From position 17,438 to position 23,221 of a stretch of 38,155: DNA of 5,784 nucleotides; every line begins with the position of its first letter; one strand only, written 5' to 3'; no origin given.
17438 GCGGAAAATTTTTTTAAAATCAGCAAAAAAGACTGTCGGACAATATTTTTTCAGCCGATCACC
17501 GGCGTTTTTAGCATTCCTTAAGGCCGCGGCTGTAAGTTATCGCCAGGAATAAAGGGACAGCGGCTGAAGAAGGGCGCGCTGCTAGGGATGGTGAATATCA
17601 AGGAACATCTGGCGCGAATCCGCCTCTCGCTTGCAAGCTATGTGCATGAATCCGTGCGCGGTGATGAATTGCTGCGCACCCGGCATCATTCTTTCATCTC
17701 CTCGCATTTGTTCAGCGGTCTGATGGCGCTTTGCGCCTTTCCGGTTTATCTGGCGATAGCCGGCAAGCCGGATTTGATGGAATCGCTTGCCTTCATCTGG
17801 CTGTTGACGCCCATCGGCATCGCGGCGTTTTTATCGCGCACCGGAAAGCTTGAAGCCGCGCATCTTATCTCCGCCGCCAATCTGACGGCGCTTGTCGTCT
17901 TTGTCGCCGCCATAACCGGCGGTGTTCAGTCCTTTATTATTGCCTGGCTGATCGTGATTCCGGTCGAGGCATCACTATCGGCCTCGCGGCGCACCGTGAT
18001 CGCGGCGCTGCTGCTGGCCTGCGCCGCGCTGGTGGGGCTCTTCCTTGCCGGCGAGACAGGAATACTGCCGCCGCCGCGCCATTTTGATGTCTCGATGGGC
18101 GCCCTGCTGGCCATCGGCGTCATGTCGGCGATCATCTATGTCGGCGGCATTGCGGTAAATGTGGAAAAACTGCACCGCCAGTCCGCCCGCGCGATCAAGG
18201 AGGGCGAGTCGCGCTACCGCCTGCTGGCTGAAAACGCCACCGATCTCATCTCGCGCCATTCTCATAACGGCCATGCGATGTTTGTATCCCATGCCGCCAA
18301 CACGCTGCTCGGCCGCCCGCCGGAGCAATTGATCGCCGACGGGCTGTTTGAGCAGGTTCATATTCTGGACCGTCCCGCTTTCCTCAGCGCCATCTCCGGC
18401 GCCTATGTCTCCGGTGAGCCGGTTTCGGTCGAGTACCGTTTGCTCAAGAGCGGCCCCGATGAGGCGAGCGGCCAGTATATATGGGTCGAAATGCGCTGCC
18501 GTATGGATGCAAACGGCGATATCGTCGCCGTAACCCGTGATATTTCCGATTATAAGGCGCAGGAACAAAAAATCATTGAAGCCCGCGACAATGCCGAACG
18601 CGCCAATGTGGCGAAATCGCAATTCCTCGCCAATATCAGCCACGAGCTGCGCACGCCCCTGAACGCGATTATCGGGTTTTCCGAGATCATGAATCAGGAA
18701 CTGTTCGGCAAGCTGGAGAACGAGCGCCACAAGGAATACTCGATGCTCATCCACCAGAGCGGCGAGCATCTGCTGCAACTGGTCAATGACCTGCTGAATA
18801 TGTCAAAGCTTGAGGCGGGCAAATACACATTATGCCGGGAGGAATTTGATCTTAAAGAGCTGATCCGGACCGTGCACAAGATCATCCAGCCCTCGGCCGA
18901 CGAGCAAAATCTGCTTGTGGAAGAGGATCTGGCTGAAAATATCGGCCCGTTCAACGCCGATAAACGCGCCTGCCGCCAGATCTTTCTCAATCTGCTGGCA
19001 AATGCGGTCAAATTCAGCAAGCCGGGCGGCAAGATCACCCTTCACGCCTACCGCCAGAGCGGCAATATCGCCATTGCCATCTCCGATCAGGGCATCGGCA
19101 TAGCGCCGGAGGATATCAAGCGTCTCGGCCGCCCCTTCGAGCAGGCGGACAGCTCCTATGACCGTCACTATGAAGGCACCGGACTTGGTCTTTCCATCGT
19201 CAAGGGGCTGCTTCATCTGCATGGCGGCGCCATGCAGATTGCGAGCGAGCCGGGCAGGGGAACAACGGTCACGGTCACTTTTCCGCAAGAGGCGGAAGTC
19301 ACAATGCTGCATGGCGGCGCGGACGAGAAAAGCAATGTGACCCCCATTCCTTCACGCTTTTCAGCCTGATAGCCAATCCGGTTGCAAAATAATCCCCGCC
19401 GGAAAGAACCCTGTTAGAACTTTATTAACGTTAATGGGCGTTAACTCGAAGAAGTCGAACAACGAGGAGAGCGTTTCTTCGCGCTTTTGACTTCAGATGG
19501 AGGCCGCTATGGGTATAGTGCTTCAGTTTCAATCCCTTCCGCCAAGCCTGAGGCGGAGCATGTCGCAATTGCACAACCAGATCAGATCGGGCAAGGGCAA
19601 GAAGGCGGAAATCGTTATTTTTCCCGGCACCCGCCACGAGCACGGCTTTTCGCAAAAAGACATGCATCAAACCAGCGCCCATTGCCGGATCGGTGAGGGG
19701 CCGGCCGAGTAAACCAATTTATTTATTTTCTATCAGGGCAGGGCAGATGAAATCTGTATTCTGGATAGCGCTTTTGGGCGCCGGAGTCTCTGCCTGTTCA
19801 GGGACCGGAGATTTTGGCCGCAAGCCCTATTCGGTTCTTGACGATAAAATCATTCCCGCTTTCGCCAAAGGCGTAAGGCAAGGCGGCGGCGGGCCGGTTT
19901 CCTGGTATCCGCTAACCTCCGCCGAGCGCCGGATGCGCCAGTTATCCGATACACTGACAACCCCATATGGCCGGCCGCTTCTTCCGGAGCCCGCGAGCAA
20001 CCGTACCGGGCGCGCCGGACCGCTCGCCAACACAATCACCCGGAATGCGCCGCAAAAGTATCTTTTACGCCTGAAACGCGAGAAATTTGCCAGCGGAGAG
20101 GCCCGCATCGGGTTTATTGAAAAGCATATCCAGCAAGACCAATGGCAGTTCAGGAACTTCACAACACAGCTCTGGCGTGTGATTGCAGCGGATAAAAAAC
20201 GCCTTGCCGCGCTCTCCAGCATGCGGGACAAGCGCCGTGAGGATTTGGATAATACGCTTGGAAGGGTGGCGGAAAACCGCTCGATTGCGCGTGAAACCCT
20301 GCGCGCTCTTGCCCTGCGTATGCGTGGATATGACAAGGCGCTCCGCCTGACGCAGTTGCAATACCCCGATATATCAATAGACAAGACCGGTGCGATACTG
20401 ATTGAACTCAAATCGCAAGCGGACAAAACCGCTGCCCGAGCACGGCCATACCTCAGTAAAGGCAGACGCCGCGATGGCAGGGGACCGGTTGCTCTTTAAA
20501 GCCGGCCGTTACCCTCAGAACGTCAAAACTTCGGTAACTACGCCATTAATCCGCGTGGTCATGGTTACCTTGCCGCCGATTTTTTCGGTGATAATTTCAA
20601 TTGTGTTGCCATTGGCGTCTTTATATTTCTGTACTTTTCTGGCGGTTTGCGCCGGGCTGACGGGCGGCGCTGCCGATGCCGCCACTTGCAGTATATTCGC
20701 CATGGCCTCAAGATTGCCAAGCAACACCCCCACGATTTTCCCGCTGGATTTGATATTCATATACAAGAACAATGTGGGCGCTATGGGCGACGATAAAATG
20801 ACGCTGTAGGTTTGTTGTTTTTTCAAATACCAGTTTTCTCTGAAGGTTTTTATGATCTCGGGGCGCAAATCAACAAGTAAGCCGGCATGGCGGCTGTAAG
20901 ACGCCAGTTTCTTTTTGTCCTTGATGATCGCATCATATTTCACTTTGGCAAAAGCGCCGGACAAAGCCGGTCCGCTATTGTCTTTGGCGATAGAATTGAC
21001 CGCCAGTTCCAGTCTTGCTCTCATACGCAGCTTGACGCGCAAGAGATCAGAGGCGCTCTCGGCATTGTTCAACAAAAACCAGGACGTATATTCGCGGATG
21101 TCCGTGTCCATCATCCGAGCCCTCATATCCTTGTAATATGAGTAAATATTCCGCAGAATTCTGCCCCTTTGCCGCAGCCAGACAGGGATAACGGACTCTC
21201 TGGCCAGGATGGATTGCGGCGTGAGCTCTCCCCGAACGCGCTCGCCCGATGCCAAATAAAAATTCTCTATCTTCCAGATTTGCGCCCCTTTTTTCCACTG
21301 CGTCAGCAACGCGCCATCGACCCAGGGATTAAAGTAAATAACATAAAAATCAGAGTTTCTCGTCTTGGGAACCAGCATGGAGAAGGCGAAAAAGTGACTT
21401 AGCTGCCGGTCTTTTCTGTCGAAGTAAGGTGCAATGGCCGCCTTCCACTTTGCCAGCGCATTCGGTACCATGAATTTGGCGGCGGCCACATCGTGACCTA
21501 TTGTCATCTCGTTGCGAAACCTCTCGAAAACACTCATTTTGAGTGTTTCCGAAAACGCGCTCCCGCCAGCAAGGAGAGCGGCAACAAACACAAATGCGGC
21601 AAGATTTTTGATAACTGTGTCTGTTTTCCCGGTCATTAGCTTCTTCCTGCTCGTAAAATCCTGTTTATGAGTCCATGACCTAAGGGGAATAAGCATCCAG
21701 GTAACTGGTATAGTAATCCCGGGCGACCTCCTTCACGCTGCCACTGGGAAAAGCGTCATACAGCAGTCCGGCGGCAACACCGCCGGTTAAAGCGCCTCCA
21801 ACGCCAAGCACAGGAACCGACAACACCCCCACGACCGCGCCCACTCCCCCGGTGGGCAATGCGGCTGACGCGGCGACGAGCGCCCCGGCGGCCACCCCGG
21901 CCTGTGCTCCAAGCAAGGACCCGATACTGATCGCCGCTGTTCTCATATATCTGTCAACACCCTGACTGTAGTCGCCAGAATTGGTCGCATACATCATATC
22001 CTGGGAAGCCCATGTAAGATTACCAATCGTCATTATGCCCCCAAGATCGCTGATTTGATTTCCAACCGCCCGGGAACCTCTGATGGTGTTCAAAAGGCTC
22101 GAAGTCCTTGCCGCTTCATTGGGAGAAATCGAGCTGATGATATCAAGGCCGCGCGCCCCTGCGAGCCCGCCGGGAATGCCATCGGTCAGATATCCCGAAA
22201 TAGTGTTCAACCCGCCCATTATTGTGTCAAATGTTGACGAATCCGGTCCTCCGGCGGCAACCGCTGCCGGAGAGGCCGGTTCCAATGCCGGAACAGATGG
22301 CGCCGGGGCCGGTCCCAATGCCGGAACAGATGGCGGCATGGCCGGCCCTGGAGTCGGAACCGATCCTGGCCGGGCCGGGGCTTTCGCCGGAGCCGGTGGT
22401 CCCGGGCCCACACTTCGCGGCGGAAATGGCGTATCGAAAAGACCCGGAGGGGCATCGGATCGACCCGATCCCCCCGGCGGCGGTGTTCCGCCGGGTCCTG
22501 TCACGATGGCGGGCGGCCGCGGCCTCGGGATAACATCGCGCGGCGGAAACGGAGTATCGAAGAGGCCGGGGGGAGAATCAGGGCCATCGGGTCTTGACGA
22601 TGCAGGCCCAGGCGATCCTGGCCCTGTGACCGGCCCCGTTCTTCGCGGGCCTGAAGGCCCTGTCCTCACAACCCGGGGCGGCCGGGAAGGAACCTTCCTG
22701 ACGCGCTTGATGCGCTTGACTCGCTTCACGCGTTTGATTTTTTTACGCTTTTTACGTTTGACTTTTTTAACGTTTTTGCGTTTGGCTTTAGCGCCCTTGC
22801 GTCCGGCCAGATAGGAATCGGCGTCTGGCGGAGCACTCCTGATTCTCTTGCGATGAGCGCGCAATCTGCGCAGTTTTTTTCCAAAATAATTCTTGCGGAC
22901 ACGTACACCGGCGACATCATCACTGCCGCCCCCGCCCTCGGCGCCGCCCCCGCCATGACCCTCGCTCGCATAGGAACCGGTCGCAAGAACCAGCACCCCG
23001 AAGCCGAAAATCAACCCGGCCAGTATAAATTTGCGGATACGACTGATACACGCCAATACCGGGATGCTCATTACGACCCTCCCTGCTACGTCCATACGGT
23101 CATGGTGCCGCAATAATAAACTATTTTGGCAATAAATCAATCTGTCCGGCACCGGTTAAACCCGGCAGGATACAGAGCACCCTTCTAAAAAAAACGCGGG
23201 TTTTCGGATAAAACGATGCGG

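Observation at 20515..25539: Tandemly duplicated two-gene cassette (secreted polybasic/Pro-rich/Gly-rich protein + ~380-aa signal-peptide partner) with no recognisable family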

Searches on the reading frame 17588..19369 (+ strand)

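Call 75: search_protein_families(library=pfam, proteins=[window:17588-19369:+], max_evalue=0.0001)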
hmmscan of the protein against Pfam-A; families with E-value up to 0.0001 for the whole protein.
window:17588-19369:+ (593 aa): 4 families
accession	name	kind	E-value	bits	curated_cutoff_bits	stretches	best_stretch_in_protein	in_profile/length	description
PF02518.31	HATPase_c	-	1e-29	103.7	26.4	1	458-568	2-110/111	Histidine kinase-, DNA gyrase B-, and HSP90-like ATPase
PF00512.31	HisKA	-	7.3e-21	74.4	26.9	1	342-411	1-66/66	His Kinase A (phospho-acceptor) domain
PF00989.32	PAS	-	5.7e-09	36.4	22.6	1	209-306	2-97/113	PAS fold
PF08447.18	PAS_3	-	6.4e-07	30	25.6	1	231-312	2-82/89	PAS fold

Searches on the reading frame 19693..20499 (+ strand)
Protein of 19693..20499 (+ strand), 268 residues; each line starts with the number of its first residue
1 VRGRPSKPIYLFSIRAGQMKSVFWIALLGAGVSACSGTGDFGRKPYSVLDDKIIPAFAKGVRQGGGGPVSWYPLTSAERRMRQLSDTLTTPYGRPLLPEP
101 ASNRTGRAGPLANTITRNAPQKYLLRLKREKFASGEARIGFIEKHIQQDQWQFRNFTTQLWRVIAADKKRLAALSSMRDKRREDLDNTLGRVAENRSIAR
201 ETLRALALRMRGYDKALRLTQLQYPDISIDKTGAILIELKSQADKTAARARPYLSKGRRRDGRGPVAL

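Call 5: search_protein_families(library=pfam, proteins=[window:19693-20499:+], max_evalue=1)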
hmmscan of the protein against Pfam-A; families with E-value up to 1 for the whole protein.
window:19693-20499:+ (268 aa): 0 families

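Call 6: search_protein_families(library=ncbifam, proteins=[window:19693-20499:+], max_evalue=1)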
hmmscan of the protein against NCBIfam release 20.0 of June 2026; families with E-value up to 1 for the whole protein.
window:19693-20499:+ (268 aa): 1 family
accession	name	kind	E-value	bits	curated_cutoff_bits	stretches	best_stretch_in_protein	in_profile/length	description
NF040867.1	prot_deacyl_CobB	equivalog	0.27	10.5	320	1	20-41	9-30/242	NAD-dependent protein deacetylase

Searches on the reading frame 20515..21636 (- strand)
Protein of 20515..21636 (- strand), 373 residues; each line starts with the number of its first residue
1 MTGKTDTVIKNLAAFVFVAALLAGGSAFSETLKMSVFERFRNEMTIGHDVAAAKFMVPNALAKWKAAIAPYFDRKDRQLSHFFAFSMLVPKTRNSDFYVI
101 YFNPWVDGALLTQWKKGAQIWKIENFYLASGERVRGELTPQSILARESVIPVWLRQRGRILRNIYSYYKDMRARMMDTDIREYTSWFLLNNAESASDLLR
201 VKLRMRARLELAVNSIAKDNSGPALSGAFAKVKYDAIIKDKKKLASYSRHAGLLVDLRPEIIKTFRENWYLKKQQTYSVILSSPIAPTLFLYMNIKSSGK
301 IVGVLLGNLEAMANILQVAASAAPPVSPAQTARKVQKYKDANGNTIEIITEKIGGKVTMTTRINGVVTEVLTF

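Call 5: search_protein_families(library=pfam, proteins=[window:20515-21636:-], max_evalue=1)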
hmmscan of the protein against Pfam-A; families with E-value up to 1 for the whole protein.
window:20515-21636:- (373 aa): 0 families

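Call 6: search_protein_families(library=ncbifam, proteins=[window:20515-21636:-], max_evalue=1)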
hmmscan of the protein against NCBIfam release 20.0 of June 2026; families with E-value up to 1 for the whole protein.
window:20515-21636:- (373 aa): 0 families

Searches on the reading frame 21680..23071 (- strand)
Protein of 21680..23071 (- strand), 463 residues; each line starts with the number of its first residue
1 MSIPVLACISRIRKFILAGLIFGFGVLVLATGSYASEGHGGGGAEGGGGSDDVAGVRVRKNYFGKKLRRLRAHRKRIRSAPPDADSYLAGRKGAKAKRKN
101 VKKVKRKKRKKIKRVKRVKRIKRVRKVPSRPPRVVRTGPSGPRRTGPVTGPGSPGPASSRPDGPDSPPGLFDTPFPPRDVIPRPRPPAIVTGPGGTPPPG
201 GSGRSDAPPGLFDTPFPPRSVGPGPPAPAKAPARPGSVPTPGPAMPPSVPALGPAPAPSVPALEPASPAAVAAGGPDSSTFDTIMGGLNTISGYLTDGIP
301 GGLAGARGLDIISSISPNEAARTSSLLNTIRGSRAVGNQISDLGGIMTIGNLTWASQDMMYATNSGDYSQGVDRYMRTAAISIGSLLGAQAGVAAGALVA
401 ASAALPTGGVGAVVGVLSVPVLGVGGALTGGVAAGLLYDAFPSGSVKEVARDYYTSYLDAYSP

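Call 5: search_protein_families(library=pfam, proteins=[window:21680-23071:-], max_evalue=1)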
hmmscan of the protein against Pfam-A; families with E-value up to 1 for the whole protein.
window:21680-23071:- (463 aa): 0 families

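Call 6: search_protein_families(library=ncbifam, proteins=[window:21680-23071:-], max_evalue=1)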
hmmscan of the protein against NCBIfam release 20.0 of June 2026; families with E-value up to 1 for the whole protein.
window:21680-23071:- (463 aa): 0 families

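Call 65: find_homologous_proteins(query=window:21680-23071:-, max_evalue=0.001)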
Query window:21680-23071:- (463 aa): 1 proteins with E <= 0.001 among 8000 candidates.
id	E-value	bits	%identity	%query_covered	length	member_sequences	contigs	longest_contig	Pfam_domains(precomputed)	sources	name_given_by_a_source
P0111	4.3e-252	855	87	100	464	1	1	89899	-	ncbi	-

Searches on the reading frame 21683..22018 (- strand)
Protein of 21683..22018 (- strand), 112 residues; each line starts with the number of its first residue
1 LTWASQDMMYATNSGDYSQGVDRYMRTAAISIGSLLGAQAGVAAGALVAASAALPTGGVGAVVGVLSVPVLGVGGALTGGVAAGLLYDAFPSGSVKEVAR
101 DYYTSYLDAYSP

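Call 47: find_homologous_proteins(query=A3, max_evalue=0.01)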
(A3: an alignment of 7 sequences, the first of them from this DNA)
Query A3 (7 sequences) (112 aa, profile of the alignment): 1 proteins with E <= 0.01 among 8000 candidates.
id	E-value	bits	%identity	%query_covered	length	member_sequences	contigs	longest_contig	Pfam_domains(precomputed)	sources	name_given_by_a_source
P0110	1.9e-26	110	100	93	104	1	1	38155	-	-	-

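Call 79: search_solved_structures(query=A3, max_evalue=1)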
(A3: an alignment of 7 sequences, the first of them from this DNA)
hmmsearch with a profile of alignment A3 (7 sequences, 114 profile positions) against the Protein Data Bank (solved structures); distinct sequences matched with E-value up to 1: 2.
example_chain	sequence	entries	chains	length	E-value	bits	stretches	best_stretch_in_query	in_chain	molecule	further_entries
9ki1_g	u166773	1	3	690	0.0031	21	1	36-96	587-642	Probable tape measure protein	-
7n58_A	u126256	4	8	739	0.93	13.1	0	35-107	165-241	ABC transporter B family member 25, mitochondrial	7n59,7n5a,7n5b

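Call 80: search_protein_families(library=pfam, proteins=[window:21683-22018:-], max_evalue=10)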
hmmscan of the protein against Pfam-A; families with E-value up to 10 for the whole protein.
seq(112 aa): 2 families
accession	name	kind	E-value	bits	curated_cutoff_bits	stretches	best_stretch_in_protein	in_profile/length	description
PF19180.5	DUF5862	-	0.15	12.4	33.3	1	32-102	4-67/68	Family of unknown function (DUF5862)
PF12920.12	TcdA_TcdB_pore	-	5.6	5.6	27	1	37-87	206-260/655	TcdA/TcdB pore forming domain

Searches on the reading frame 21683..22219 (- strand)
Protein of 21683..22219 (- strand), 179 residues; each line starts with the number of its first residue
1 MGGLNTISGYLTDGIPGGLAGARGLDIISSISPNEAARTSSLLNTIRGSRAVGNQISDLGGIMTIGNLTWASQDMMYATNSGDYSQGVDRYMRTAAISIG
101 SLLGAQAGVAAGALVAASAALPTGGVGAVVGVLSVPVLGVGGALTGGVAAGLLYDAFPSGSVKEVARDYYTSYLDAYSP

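Call 71: predict_structure(alignment_id=A6)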
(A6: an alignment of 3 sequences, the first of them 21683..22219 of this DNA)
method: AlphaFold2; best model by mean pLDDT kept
length: 179 residues; sequences in the alignment: 3
mean_pLDDT: 45.2   pTM: 0.37
mean pLDDT of the five models: 45.2, 43.5, 37.9, 37.3, 36.1
residues with pLDDT >= 90: 0; 70-90: 0; 50-70: 72; < 50: 107
segments of 3 or more residues with pLDDT < 50: 1-79, 124-129, 159-167, 172-179
pLDDT, mean of each block of 10 residues (from residue 1): 28 31 33 35 35 39 42 46 54 56 59 57 50 55 56 53 46 41
secondary structure, 60 per line:
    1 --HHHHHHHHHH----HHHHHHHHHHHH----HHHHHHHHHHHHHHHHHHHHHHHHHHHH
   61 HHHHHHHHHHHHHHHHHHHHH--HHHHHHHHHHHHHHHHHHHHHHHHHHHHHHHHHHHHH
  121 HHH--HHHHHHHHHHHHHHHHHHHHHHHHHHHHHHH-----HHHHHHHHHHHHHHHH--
elements in order: H3-12 H17-28 H33-81 H84-123 H126-156 H162-177
